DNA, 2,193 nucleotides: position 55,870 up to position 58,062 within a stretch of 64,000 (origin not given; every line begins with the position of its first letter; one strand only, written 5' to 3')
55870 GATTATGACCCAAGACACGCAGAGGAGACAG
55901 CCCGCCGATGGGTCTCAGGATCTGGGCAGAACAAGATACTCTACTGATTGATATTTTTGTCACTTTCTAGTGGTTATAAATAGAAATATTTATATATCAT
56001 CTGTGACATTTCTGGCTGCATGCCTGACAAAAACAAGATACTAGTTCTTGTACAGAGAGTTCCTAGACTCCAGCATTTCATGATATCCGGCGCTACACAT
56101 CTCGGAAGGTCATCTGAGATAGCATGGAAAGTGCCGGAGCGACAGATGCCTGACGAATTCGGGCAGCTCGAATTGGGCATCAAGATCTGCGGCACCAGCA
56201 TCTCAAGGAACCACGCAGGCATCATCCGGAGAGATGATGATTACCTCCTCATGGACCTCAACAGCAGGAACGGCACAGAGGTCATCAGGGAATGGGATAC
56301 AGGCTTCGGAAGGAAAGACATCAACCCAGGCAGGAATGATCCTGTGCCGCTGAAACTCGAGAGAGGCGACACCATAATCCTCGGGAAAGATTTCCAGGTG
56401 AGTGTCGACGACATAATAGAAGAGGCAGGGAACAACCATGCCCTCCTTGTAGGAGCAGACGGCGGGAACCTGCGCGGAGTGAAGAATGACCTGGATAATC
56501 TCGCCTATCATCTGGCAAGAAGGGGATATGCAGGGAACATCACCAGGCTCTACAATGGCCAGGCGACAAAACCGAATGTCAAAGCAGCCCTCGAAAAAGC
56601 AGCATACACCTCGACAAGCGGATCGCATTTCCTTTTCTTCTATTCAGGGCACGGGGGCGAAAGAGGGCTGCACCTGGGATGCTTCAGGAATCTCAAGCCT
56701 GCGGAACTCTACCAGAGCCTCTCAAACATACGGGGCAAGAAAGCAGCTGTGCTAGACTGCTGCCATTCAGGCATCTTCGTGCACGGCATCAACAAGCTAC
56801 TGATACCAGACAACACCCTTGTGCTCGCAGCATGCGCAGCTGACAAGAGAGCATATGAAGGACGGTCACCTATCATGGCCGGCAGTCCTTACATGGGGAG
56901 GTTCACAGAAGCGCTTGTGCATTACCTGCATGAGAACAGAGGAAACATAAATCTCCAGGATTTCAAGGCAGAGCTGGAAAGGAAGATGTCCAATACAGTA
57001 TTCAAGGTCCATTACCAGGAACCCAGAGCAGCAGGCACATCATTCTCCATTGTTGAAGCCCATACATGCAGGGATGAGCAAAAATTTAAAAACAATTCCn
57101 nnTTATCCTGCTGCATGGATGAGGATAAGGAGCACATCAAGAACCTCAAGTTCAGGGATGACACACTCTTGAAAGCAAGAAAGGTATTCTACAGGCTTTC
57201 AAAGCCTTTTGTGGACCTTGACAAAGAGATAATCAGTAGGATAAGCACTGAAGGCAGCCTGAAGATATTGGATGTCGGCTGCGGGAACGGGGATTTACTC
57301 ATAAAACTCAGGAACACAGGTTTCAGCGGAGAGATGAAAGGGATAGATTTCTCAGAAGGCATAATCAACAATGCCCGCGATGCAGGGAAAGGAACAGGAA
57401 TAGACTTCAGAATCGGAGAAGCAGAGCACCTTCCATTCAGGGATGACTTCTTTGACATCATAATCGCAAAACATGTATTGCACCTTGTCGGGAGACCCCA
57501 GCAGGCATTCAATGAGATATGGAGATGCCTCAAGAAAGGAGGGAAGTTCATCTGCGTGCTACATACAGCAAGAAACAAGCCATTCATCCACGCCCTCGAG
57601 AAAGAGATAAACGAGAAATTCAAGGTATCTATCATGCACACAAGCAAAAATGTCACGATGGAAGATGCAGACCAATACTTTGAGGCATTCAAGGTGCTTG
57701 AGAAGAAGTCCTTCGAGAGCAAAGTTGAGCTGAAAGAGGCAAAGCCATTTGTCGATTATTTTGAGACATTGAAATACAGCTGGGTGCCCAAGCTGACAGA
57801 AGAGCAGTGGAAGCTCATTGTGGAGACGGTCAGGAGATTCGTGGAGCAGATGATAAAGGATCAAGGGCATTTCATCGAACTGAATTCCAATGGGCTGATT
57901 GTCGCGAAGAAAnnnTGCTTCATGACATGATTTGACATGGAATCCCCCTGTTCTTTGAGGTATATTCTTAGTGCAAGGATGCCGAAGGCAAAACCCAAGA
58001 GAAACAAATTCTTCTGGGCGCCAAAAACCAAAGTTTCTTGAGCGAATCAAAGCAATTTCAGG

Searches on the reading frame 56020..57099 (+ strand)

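Call 17: search_protein_families(library=ncbifam, proteins=[window:56020-57099:+], max_evalue=1e-8)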
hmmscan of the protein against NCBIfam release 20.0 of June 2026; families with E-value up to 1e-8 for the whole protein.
window:56020-57099:+ (360 aa): 1 family
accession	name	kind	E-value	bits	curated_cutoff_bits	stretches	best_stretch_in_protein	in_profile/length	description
NF047832.1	caspase_w_EACC1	subfamily_domain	2.6e-11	43.4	140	1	150-324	18-209/211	caspase, EACC1-associated type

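Call 47: search_protein_families(library=pfam, proteins=[window:56020-57099:+], max_evalue=0.01)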
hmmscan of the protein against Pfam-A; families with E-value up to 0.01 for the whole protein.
window:56020-57099:+ (360 aa): 4 families
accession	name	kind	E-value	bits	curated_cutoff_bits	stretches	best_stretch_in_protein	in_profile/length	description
PF00656.27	Peptidase_C14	-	3.3e-12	47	21.4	1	140-325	3-213/233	Caspase domain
PF00498.31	FHA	-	9.9e-08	32.7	20.7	1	54-122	11-67/67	FHA domain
PF01650.23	Peptidase_C13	-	0.00047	20.2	22.8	1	196-280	103-189/258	Peptidase C13 family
PF01364.23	Peptidase_C25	-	0.0029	17.3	23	1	137-253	157-276/374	Peptidase family C25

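Call 72: search_protein_families(library=padloc, proteins=[window:56020-57099:+], max_evalue=0.001)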
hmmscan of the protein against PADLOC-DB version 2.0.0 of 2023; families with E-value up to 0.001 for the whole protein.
window:56020-57099:+ (360 aa): 1 family
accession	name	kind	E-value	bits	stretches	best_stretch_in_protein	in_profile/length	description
PDLC02987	caspase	-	3.1e-11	41.2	1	138-311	2-166/453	-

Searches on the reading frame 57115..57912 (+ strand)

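Call 47: search_protein_families(library=pfam, proteins=[window:57115-57912:+], max_evalue=0.01)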
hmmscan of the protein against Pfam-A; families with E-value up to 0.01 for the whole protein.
window:57115-57912:+ (266 aa): 15 families
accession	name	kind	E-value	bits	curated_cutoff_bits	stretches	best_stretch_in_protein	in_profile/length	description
PF08241.18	Methyltransf_11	-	2e-24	86.5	21.2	1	52-147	1-95/95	Methyltransferase domain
PF13847.12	Methyltransf_31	-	2.5e-24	86.1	27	1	48-172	4-130/145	Methyltransferase domain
PF13649.12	Methyltransf_25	-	9.4e-21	74.8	27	1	51-143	1-97/97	Methyltransferase domain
PF01209.24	Ubie_methyltran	-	3.6e-17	62.9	20.1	1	42-188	42-188/233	ubiE/COQ5 methyltransferase family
PF13489.12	Methyltransf_23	-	1.3e-13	51.4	27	1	38-153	11-122/164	Methyltransferase domain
PF08242.18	Methyltransf_12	-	1.4e-12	48.6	30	1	52-145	1-98/98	Methyltransferase domain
PF07021.18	MetW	-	4.9e-08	33.3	21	1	36-141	3-104/193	Methionine biosynthesis protein MetW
PF05175.20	MTS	-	0.00037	20.6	23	1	40-166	24-155/170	Methyltransferase small domain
PF03291.22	mRNA_G-N7_MeTrfase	-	0.0012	18.5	26.6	0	44-88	57-101/315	mRNA (guanine-N(7))-methyltransferase domain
PF01739.24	CheR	-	0.002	18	27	0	25-60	5-44/195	CheR methyltransferase, SAM binding domain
PF13602.12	ADH_zinc_N_2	-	0.0054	18.1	27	0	120-177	26-85/134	Zinc-binding dehydrogenase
PF13679.12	Methyltransf_32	-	0.0055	17.1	27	0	39-95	16-77/143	Methyltransferase domain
PF02353.26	CMAS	-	0.0064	16.3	27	0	45-235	60-241/273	Mycolic acid cyclopropane synthetase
PF06325.19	PrmA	-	0.007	16.3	22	0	45-147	160-258/296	Ribosomal protein L11 methyltransferase (PrmA)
PF05219.18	DREV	-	0.0085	15.7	26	0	44-200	91-233/265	DREV methyltransferase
